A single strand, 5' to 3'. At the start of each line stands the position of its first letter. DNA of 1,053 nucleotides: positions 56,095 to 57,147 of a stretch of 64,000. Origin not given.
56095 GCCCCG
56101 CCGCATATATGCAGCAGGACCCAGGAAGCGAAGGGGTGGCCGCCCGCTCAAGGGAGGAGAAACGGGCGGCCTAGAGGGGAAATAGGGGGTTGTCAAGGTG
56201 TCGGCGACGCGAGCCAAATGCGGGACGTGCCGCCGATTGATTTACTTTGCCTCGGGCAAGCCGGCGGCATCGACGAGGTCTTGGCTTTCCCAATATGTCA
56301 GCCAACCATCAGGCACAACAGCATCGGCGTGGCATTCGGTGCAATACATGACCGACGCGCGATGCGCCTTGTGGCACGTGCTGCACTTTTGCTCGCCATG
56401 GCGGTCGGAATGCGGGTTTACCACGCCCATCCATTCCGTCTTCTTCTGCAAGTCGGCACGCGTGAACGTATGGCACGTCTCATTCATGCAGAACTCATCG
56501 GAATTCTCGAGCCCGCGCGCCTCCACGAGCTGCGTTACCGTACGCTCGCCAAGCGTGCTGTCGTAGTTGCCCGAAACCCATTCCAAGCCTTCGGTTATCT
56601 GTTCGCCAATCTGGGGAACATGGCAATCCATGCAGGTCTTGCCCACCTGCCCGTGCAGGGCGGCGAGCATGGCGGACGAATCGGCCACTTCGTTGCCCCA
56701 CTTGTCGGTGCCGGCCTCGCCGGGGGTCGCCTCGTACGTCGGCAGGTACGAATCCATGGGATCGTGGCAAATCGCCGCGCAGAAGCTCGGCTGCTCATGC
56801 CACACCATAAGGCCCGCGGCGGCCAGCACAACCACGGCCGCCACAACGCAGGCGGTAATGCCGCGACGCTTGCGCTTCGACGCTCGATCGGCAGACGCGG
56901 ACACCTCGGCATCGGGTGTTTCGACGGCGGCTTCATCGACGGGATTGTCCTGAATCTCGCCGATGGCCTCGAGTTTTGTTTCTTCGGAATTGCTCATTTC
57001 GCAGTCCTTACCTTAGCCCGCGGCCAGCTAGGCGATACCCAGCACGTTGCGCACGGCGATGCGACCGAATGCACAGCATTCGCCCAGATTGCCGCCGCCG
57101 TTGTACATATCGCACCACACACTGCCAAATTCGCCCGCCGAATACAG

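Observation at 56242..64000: cgr-like respiratory reductase island: flavoprotein plus membrane cytochrome, two polytopic LuxR sensors and a further reductase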

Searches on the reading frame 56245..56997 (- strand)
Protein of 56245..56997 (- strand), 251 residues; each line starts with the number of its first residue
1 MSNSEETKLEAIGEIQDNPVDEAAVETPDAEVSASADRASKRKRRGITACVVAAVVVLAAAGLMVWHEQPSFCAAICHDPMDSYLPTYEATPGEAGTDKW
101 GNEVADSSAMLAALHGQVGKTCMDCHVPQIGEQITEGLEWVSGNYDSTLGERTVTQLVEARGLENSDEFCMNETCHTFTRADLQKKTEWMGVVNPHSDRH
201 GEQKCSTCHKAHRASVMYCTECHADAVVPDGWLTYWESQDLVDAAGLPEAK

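Call 6: search_protein_families(library=pfam, proteins=[window:56245-56997:-], max_evalue=0.01)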
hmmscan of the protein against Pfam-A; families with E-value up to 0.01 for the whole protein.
window:56245-56997:- (251 aa): 2 families
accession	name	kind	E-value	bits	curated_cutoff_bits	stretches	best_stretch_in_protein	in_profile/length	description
PF14537.11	Cytochrom_c3_2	-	1.2e-08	35.7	25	1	168-223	27-78/79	Cytochrome c3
PF02085.21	Cytochrom_CIII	-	0.0016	19.2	22.9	0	184-226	12-56/101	Class III cytochrome C family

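Call 7: search_protein_families(library=ncbifam, proteins=[window:56245-56997:-], max_evalue=0.01)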
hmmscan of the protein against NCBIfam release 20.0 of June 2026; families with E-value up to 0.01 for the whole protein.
window:56245-56997:- (251 aa): 3 families
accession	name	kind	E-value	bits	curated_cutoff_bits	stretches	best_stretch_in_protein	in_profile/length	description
NF051471.1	cytcCgr1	equivalog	4.6e-97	323.6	340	1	40-240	3-203/204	cytochrome c-type protein Cgr1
TIGR03153.1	cytochr_NrfH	equivalog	0.00044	20.3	134.2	1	48-211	6-135/138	cytochrome c nitrite reductase small subunit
NF049861.1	SCO2400_fam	subfamily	0.0041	17.7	55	1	20-65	69-114/136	SCO2400 family protein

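Call 12: find_homologous_proteins(query=window:56245-56997:-, max_evalue=0.00001)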
Query window:56245-56997:- (251 aa): 432 proteins with E <= 0.00001 among 3394 candidates; the best 120 are listed.
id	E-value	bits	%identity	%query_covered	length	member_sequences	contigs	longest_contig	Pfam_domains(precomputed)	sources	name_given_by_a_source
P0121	1.8e-132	458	89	86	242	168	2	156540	PF14537.12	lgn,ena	-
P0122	7.5e-112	391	77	82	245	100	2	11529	PF14537.12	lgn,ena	-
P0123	1.3e-107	377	71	83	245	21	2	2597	PF14537.12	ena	-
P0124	4.5e-107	375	64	100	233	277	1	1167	PF14537.12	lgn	-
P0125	2.7e-106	372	66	98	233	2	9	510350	PF14537.12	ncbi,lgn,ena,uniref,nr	ncbi:cytochrome c3 family protein [Senegalimassilia anaerobia]|uniref:cytochrome c-type protein Cgr1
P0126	2.8e-106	372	70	87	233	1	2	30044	PF14537.12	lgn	-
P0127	2.8e-106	372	66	98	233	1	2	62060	PF14537.12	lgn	-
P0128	3.5e-106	372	65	98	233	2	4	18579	PF14537.12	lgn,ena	-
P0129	4.0e-106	372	66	98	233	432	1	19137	PF14537.12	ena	-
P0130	7.8e-106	371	65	98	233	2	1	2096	PF14537.12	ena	-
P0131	1.4e-105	370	65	98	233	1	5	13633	PF14537.12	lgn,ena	-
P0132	1.4e-105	370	63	99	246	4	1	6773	PF14537.12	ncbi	-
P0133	1.6e-105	370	65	98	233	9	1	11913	PF14537.12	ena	-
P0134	1.7e-105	370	71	84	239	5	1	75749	PF14537.12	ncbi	-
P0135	3.3e-105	369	71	86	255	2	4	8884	PF14537.12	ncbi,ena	-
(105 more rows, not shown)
